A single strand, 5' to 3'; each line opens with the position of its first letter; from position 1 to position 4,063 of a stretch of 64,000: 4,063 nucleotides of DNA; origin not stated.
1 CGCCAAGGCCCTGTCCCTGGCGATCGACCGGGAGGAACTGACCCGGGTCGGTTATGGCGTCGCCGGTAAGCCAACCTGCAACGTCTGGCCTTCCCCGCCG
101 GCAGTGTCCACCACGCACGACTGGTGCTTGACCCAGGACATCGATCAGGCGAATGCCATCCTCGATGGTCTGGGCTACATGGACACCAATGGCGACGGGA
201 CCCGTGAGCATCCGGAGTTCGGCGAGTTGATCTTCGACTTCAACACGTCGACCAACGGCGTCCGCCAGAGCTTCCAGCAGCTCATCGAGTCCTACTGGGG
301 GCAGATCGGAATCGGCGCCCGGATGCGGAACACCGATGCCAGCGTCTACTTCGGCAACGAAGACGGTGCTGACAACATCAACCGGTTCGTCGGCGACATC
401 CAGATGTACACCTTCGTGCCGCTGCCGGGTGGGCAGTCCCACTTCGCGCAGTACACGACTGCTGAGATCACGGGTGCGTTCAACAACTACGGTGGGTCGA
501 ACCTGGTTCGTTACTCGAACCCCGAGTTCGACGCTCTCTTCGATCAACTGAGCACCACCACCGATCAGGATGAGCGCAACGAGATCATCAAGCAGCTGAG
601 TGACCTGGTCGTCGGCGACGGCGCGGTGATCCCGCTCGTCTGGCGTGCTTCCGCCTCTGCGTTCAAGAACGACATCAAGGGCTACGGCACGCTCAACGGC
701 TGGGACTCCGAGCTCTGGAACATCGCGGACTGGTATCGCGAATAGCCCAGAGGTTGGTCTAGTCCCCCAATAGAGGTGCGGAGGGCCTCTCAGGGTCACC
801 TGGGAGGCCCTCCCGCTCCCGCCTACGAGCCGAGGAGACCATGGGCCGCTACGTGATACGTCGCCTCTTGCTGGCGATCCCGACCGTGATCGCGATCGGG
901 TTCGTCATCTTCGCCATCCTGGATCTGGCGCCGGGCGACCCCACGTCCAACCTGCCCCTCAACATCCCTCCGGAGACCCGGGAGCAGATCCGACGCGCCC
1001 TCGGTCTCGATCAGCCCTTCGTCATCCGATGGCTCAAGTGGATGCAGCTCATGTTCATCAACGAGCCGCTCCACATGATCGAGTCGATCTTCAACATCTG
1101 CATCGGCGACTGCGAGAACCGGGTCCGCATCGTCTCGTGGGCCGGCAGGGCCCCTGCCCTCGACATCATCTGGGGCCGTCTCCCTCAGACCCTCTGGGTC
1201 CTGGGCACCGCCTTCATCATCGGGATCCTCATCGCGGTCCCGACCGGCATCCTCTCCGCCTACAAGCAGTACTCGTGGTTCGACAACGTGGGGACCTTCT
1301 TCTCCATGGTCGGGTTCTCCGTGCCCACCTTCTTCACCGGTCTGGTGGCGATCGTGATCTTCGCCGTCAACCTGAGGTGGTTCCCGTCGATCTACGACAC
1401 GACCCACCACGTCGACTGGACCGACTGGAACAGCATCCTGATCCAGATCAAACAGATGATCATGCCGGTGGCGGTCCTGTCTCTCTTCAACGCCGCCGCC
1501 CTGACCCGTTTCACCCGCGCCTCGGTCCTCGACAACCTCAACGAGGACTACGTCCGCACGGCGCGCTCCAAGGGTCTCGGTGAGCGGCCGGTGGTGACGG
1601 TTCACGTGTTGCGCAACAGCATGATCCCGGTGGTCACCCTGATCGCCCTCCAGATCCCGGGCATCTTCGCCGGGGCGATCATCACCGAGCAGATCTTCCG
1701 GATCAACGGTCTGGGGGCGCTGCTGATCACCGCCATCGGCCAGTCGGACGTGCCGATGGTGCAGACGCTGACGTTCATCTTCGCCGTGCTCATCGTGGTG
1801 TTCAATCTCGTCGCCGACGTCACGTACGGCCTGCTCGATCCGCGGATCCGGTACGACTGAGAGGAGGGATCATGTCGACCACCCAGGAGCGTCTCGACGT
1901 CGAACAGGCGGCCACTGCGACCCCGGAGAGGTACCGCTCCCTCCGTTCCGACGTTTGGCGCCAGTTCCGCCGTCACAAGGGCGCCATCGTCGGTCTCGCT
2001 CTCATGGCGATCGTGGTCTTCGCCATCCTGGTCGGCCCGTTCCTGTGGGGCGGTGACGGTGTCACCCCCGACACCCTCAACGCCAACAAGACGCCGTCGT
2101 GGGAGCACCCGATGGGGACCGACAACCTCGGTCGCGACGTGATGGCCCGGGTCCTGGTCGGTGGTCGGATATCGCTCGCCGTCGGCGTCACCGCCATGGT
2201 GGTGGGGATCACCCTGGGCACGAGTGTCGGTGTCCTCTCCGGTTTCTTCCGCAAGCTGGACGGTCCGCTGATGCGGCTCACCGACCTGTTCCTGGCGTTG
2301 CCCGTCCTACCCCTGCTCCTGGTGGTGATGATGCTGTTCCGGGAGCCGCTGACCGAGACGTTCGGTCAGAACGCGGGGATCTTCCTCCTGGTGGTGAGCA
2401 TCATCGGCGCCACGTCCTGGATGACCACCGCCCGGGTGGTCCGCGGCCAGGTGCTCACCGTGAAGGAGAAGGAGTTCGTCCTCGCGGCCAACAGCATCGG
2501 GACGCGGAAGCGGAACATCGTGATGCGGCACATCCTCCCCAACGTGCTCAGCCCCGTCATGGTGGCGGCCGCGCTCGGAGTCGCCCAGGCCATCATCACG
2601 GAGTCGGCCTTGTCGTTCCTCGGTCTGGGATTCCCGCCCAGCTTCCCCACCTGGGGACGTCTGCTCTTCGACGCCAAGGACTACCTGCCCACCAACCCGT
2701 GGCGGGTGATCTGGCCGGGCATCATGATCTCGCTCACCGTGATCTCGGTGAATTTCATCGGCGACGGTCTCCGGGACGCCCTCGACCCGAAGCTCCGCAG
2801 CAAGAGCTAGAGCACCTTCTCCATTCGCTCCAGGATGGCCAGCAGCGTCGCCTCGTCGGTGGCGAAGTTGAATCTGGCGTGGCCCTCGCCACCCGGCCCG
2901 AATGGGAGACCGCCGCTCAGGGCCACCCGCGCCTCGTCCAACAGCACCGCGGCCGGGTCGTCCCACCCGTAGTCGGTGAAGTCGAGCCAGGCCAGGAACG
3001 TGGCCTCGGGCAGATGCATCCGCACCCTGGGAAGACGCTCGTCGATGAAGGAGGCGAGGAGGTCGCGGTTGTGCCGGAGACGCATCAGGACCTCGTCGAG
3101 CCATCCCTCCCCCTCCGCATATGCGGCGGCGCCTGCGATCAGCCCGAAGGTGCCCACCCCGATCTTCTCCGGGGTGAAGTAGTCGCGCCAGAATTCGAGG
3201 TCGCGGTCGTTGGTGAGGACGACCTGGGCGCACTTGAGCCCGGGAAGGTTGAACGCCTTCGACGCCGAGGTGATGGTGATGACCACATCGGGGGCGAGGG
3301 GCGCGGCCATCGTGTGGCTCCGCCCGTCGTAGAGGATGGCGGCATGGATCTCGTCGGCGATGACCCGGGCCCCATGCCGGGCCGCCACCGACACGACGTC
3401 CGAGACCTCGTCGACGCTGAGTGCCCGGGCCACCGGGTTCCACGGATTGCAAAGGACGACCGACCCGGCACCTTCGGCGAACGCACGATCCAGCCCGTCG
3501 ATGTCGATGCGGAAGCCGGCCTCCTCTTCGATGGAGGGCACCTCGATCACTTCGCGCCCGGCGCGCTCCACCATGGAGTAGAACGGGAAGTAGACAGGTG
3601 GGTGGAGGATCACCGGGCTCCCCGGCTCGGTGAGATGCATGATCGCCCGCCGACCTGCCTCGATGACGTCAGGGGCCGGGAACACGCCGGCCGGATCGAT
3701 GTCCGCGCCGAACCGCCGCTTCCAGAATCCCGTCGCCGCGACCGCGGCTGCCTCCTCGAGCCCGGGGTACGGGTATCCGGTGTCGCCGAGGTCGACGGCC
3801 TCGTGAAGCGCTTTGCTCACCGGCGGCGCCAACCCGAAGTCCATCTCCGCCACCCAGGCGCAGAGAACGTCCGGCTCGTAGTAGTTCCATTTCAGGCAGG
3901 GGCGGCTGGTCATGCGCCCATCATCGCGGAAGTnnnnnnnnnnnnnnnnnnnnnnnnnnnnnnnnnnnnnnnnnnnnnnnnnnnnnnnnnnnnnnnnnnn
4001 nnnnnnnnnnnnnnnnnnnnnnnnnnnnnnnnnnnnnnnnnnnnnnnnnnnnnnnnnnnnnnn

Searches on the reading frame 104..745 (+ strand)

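Call 20: search_protein_families(library=pfam, proteins=[window:104-745:+], max_evalue=0.00001)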
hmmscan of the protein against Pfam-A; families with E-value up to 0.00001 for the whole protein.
window:104-745:+ (213 aa): 1 family
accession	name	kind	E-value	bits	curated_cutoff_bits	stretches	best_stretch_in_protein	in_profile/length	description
PF00496.27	SBP_bac_5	-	1.4e-06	28.2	32.4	1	11-83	264-330/368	Bacterial extracellular solute-binding proteins, family 5 Middle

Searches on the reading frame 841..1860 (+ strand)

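Call 20: search_protein_families(library=pfam, proteins=[window:841-1860:+], max_evalue=0.00001)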
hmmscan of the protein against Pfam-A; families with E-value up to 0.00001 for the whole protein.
window:841-1860:+ (339 aa): 2 families
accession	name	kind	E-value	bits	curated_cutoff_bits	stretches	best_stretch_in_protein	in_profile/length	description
PF00528.27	BPD_transp_1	-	6e-41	140.6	26.4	1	132-337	1-183/184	Binding-protein-dependent transport system inner membrane component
PF19300.4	BPD_transp_1_N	-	1e-11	45.4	23.8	1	1-118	1-111/114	Binding-prot-dependent transport system membrane comp, N-term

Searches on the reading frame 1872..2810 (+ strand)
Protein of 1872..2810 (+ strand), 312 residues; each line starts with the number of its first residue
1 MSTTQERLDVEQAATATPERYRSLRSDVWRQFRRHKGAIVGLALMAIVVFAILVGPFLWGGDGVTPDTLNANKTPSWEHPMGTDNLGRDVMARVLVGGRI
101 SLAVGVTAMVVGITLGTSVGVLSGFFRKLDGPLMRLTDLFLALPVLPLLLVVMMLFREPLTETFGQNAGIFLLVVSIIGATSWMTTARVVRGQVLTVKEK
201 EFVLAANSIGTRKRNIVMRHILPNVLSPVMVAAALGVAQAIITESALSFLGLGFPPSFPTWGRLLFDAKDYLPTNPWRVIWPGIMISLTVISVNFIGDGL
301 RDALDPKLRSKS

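Call 20: search_protein_families(library=pfam, proteins=[window:1872-2810:+], max_evalue=0.00001)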
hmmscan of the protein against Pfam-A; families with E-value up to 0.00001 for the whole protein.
window:1872-2810:+ (312 aa): 2 families
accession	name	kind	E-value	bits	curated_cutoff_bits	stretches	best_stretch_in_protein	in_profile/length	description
PF00528.27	BPD_transp_1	-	2.1e-28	99.7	26.4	1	115-309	4-183/184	Binding-protein-dependent transport system inner membrane component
PF12911.12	OppC_N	-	9.4e-11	41.9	23.9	1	23-62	1-40/53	N-terminal TM domain of oligopeptide transport permease C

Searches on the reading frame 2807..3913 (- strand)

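Call 20: search_protein_families(library=pfam, proteins=[window:2807-3913:-], max_evalue=0.00001)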
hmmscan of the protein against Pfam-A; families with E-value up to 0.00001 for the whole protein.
window:2807-3913:- (368 aa): 1 family
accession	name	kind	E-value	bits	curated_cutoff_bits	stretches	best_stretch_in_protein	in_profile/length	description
PF00155.27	Aminotran_1_2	-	7e-31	108.2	19.7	1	44-363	35-360/361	Aminotransferase class I and II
